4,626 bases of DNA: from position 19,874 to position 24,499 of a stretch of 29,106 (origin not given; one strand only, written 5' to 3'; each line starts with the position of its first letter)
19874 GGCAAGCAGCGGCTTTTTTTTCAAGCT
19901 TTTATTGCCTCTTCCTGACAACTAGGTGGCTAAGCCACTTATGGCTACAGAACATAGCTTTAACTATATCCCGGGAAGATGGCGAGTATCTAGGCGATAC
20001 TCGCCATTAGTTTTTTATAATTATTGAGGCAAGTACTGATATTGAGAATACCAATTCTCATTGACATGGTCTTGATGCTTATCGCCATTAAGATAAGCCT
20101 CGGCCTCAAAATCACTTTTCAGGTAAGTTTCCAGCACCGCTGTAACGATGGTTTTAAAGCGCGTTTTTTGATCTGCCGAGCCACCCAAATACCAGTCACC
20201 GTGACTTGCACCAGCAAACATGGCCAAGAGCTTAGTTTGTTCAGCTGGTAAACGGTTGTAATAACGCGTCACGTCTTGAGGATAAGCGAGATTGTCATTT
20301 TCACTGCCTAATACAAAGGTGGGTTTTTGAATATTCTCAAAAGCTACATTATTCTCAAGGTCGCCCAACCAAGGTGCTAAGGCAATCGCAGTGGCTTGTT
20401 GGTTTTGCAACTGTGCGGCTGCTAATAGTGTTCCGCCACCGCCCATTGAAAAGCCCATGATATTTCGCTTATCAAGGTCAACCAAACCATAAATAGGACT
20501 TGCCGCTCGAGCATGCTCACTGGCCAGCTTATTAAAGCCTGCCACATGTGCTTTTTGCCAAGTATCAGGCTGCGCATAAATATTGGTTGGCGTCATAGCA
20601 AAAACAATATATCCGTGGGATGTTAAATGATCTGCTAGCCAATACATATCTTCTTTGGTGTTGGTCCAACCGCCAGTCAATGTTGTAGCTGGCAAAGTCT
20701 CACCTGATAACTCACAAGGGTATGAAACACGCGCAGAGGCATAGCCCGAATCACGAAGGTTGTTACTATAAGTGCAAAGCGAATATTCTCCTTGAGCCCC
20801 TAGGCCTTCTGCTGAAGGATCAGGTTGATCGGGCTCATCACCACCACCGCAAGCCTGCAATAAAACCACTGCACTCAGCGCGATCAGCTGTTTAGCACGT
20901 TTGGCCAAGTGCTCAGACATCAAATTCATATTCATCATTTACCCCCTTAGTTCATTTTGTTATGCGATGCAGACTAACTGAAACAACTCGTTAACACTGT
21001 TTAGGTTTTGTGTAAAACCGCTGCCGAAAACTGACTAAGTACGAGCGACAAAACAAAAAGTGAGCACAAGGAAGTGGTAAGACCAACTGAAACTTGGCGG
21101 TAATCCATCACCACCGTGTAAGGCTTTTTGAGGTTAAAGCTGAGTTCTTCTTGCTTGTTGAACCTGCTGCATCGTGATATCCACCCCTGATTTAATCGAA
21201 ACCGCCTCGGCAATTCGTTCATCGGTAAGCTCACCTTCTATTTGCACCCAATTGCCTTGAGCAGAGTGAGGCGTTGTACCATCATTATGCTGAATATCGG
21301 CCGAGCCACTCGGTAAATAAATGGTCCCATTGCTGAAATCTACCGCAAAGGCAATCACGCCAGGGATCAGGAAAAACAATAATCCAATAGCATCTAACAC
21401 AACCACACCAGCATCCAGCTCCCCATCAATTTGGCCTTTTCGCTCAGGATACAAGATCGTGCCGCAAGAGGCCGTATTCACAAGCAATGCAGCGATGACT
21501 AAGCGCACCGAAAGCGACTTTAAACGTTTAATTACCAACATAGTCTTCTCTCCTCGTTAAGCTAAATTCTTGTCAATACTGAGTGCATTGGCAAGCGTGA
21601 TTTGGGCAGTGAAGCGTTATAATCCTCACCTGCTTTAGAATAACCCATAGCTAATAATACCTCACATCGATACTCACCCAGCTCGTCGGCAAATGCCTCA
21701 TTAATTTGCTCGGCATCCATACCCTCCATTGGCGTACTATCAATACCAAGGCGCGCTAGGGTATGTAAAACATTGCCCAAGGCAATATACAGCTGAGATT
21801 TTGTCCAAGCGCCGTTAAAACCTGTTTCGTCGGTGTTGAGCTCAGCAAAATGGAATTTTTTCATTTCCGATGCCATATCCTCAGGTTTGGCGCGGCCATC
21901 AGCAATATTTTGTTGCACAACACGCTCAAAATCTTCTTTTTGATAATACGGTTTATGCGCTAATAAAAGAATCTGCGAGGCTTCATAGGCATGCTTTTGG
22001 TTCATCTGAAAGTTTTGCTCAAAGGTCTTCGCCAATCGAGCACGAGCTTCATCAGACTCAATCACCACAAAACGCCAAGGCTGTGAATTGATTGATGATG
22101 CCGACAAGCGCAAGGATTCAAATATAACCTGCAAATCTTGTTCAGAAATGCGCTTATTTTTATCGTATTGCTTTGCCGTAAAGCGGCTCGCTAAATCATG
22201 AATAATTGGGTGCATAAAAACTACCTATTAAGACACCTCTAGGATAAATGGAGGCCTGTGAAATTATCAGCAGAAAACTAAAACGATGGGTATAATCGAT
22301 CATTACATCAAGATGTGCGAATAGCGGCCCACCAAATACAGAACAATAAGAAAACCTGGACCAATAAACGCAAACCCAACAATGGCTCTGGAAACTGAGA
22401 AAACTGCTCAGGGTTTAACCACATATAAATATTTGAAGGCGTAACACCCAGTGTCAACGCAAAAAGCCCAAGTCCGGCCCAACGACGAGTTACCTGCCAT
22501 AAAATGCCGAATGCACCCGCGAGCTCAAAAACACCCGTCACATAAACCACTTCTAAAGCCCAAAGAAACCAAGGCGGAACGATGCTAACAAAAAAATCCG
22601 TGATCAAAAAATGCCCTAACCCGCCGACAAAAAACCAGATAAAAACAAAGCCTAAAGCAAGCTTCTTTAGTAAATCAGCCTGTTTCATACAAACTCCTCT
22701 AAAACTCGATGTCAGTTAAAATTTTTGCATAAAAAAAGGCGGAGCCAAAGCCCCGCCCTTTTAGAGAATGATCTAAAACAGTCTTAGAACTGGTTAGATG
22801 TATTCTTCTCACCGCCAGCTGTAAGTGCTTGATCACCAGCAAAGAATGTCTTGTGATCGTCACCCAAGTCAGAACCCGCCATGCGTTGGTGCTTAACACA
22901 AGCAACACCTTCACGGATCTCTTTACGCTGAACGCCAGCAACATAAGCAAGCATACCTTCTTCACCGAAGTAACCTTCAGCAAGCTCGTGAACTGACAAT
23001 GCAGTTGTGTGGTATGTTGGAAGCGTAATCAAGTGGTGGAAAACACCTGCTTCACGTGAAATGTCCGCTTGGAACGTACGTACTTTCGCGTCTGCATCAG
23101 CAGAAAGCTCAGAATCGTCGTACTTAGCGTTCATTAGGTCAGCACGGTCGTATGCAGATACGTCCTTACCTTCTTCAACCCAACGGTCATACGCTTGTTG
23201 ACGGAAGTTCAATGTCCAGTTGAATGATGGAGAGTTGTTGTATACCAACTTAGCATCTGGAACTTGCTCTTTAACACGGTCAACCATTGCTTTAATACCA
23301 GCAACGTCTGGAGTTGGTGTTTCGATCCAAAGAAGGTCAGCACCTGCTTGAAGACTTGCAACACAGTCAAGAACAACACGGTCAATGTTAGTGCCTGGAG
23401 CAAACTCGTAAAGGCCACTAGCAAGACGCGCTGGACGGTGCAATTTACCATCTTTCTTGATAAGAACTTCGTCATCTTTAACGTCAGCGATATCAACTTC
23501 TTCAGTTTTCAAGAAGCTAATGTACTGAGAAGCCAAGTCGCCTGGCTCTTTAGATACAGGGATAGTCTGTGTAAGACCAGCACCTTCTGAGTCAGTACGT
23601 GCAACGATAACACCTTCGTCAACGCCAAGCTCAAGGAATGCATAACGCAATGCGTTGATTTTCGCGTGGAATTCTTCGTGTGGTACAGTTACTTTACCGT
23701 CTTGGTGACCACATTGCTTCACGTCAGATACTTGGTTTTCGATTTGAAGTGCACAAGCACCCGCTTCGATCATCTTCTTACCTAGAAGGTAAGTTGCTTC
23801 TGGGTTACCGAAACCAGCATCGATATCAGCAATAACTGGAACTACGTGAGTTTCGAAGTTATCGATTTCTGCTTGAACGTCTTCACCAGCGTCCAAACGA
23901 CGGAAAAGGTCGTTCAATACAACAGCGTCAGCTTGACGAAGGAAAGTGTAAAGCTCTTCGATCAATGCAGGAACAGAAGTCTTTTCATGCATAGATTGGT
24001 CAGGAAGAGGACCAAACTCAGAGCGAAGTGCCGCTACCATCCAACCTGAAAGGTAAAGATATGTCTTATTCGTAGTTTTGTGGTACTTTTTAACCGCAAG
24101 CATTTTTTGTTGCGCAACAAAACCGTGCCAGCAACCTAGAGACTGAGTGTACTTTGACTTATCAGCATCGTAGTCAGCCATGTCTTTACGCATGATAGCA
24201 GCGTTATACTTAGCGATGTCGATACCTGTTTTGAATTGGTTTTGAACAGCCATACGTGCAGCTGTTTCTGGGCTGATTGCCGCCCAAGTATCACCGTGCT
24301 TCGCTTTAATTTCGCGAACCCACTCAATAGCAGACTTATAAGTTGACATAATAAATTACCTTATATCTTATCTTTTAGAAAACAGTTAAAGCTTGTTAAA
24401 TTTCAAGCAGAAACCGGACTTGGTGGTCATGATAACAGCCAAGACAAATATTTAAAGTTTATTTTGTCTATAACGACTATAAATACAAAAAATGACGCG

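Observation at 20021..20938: Membrane-anchored PETase/cutinase-family hydrolase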

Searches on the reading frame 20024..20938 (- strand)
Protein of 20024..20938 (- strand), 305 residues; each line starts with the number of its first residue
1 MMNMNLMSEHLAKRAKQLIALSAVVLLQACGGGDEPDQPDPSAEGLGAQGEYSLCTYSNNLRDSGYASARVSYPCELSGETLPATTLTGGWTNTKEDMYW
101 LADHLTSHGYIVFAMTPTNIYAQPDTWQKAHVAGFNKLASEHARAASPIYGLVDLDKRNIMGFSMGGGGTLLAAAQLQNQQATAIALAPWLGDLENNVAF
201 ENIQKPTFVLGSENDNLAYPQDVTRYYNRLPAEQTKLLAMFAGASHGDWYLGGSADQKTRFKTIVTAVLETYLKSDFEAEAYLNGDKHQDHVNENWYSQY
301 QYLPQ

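Call 4: search_protein_families(library=pfam, proteins=[window:20024-20938:-], max_evalue=0.01)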
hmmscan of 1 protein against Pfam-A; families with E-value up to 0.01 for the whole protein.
window:20024-20938:- (305 aa): 7 families
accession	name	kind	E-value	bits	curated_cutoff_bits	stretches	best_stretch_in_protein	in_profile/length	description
PF12740.14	PETase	-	4.6e-33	115.2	28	1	39-286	11-246/263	PET hydrolase-like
PF12146.15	Hydrolase_4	-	1.9e-06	27.8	27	0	201-246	188-232/239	Serine aminopeptidase, S33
PF01738.24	DLH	-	5.4e-05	23.3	21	1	153-247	94-187/217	Dienelactone hydrolase family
PF03403.19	PAF-AH_p_II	-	6.7e-05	22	20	1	152-246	217-307/372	Platelet-activating factor acetylhydrolase, isoform II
PF00561.26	Abhydrolase_1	-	0.00058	20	25.8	0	154-181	67-94/245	alpha/beta hydrolase fold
PF00326.27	Peptidase_S9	-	0.0017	18.3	22.6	0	201-250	139-189/213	Prolyl oligopeptidase family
PF05448.18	AXE1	-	0.0022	17.3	21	0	152-204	172-223/321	Acetyl xylan esterase (AXE1)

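Call 5: search_solved_structures(query=window:20024-20938:-, max_evalue=0.001, show_alignments=3)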
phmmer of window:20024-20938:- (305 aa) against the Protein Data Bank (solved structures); distinct sequences matched with E-value up to 0.001: 179 (the best 60 are shown).
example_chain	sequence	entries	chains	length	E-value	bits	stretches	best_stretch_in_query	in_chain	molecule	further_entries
8x6v_A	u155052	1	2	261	1.2e-71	244.7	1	49-303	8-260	GlacPETase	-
8ian_A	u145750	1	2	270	3.6e-29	105.2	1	38-246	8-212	PET hydrolase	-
8ibj_A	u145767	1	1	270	7.3e-29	104.2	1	38-239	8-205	PET hydrolase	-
8ibi_A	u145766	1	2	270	9.6e-29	103.8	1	38-246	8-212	PET hydrolase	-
8d1d_A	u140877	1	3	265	3.7e-28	101.9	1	32-252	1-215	Poly(ethylene terephthalate) hydrolase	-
8h5o_A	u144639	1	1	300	3.4e-27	98.7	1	37-258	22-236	Poly(ethylene terephthalate) hydrolase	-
8h5j_A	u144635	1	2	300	3.5e-27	98.7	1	37-258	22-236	Poly(ethylene terephthalate) hydrolase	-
8h5k_A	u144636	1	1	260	4e-27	98.5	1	39-258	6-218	Poly(ethylene terephthalate) hydrolase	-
8h5m_A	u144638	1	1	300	1.1e-26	97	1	37-258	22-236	Poly(ethylene terephthalate) hydrolase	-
6ij3_A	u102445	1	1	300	1.2e-26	96.9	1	37-250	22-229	Poly(ethylene terephthalate) hydrolase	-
8h5l_A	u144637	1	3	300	1.4e-26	96.7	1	36-258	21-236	Poly(ethylene terephthalate) hydrolase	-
6ilx_A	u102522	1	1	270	1.5e-26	96.6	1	39-250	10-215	Poly(ethylene terephthalate) hydrolase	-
8etx_A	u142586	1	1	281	1.5e-26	96.6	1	38-247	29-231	Polyethylene terephthalate hydrolase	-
6ij5_A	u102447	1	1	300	1.5e-26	96.5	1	37-250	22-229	Poly(ethylene terephthalate) hydrolase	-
8eu0_A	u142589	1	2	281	1.7e-26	96.4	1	38-247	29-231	Polyethylene terephthalate hydrolase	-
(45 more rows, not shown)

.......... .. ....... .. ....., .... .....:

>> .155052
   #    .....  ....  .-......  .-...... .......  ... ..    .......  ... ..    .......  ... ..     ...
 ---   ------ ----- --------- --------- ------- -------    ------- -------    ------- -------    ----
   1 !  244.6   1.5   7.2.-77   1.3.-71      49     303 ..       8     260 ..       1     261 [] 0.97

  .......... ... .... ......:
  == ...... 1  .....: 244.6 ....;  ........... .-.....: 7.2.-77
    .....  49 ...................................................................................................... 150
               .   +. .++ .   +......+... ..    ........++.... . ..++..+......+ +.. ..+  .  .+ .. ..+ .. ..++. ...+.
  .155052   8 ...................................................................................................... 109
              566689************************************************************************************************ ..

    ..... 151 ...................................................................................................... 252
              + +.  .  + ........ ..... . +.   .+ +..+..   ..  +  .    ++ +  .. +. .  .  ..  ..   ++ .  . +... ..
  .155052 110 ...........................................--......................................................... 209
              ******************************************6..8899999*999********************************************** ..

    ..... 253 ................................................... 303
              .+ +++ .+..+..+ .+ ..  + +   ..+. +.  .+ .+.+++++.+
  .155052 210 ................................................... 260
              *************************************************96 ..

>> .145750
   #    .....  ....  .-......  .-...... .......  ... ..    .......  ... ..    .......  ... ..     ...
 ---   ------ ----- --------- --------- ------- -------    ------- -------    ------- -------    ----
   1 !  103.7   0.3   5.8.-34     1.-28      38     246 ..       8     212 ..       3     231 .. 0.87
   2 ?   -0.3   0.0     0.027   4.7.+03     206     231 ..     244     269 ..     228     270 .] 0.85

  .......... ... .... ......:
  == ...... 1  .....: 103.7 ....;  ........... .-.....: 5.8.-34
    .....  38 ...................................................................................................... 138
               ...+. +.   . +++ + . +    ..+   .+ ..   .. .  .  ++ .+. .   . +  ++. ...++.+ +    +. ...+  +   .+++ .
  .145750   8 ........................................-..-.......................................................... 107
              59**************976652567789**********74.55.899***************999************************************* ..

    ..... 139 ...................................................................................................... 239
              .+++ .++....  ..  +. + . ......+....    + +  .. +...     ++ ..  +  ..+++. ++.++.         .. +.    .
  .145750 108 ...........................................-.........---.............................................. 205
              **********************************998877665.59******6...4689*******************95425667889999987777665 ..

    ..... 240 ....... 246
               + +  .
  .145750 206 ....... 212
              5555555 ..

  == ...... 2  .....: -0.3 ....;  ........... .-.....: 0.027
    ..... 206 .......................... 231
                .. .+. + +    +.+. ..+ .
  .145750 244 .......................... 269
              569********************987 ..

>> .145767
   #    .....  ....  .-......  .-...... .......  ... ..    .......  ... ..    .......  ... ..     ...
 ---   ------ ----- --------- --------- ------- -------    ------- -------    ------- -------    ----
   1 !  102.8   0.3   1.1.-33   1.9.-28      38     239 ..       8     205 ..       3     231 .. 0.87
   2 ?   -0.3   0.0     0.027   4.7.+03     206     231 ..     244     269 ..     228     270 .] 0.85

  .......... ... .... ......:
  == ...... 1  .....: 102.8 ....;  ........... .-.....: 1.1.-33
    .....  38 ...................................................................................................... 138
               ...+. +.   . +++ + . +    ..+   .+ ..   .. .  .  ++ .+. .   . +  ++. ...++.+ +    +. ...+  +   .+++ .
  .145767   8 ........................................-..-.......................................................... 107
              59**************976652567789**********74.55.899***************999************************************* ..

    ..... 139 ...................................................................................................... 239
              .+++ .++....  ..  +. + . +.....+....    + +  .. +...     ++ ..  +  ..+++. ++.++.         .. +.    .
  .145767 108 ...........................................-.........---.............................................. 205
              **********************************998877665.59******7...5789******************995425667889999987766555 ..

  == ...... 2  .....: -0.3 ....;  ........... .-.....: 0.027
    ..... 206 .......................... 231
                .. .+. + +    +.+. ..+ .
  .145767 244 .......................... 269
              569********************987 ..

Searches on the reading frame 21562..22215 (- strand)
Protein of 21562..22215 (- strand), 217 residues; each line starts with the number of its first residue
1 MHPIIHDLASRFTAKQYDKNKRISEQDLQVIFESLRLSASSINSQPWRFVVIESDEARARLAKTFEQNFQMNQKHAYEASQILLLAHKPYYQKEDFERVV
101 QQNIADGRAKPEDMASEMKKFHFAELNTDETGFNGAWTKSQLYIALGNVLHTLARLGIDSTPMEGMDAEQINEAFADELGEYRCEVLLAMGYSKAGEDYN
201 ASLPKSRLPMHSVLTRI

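Call 15: search_protein_families(library=pfam, proteins=[window:21562-22215:-], max_evalue=0.001)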
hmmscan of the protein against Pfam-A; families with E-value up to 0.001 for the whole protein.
window:21562-22215:- (217 aa): 2 families
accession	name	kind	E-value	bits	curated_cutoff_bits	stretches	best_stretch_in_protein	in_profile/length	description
PF00881.29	Nitroreductase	-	1.1e-19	71.7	23.5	1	9-192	2-167/167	Nitroreductase family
PF14512.11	TM1586_NiRdase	-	0.00098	19.2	27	0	21-61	152-193/215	Putative TM nitroreductase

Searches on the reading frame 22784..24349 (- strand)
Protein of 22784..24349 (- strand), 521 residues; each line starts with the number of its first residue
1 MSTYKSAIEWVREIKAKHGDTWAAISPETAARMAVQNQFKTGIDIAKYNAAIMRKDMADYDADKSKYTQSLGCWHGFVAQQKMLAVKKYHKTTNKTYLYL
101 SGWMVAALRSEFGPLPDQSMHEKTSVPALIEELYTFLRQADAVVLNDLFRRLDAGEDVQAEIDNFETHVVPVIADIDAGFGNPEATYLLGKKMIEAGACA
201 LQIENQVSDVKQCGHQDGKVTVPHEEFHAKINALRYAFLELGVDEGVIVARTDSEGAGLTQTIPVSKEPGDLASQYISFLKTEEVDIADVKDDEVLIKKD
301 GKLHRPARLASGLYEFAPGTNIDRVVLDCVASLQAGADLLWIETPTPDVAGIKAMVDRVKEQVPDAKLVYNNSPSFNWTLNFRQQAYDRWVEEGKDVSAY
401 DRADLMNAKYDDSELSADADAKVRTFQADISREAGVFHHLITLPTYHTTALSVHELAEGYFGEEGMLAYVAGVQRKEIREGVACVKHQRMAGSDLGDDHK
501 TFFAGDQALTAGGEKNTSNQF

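Call 15: search_protein_families(library=pfam, proteins=[window:22784-24349:-], max_evalue=0.001)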
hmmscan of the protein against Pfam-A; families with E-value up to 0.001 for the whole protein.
window:22784-24349:- (521 aa): 2 families
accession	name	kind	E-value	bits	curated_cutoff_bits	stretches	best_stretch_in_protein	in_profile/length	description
PF00463.27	ICL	-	2.9e-49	168.4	26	3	97-262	80-241/526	Isocitrate lyase family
PF13714.12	PEP_mutase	-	1.3e-11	44.9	31.5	1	164-254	64-147/240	Phosphoenolpyruvate phosphomutase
